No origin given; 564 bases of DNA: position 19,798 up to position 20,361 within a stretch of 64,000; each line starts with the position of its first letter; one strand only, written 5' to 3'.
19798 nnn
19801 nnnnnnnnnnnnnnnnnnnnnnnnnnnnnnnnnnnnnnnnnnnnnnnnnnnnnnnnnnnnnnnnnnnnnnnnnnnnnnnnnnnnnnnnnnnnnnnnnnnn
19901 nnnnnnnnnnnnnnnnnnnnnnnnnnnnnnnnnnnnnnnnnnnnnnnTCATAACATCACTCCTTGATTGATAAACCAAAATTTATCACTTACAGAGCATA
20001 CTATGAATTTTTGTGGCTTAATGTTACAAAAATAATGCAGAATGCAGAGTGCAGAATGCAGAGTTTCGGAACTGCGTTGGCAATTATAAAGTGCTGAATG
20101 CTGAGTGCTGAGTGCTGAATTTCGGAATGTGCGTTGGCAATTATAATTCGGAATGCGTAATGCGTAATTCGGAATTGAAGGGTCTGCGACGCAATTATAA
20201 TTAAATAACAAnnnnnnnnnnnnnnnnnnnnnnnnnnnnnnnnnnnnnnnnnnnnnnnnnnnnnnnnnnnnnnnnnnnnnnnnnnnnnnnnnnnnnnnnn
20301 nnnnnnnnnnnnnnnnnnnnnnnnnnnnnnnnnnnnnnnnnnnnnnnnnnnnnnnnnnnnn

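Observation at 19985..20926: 950-bp gene-free island assembled from heptad blocks, linkers, two terminator cores and a unique core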

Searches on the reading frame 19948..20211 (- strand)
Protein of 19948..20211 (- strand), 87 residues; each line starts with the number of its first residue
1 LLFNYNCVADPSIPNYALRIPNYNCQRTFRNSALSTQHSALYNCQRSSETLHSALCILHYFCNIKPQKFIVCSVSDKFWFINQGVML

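Call 43: search_protein_families(library=pfam, proteins=[window:19948-20211:-], max_evalue=1)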
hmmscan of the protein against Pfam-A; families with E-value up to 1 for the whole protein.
window:19948-20211:- (87 aa): 3 families
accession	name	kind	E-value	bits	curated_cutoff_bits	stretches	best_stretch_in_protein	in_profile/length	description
PF18452.7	Ig_6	-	0.04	14.2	25.5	1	28-76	74-122/128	Immunoglobulin domain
PF20811.2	PARG_cat_N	-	0.051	14.3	25.6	1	35-70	76-114/118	Poly (ADP-ribose) glycohydrolase (PARG), helical domain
PF11373.13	DUF3175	-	0.24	12.1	27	1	31-63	27-59/86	Protein of unknown function (DUF3175)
